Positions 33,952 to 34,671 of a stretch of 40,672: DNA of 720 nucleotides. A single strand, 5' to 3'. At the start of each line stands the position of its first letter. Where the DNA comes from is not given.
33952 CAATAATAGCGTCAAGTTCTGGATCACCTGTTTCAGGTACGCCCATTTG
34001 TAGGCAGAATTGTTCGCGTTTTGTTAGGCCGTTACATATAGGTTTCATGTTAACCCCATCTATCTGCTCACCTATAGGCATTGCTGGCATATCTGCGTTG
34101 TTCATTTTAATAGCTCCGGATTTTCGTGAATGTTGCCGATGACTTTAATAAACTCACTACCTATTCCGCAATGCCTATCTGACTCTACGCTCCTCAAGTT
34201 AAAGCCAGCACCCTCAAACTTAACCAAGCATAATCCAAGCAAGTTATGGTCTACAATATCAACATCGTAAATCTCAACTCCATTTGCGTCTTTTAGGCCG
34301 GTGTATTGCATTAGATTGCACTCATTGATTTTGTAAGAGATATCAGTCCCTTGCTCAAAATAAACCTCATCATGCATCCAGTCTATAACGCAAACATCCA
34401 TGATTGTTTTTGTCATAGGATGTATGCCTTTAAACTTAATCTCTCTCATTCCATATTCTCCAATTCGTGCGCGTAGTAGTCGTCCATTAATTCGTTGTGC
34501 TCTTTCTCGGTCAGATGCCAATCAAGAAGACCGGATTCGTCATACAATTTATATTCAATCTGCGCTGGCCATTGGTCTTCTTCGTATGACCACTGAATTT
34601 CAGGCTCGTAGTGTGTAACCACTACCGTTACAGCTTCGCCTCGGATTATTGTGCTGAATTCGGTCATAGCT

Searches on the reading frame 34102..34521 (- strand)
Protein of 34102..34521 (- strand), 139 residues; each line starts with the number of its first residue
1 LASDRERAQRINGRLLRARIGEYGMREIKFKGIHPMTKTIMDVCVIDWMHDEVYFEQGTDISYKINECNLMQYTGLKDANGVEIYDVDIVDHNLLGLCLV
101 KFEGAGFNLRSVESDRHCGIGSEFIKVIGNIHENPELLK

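Call 44: search_protein_families(library=phrogs, max_evalue=0.00001, proteins=[window:34102-34521:-])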
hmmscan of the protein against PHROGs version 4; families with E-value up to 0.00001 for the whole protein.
window:34102-34521:- (139 aa): 3 families
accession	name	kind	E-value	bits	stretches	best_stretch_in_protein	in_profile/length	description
phrog_98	-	unknown function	9.9e-29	101.3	1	14-139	14-151/208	-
phrog_24347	-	unknown function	5.6e-10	39.9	1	28-138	133-241/245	-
phrog_8684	-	unknown function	6.1e-10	40.3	0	37-94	28-85/164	-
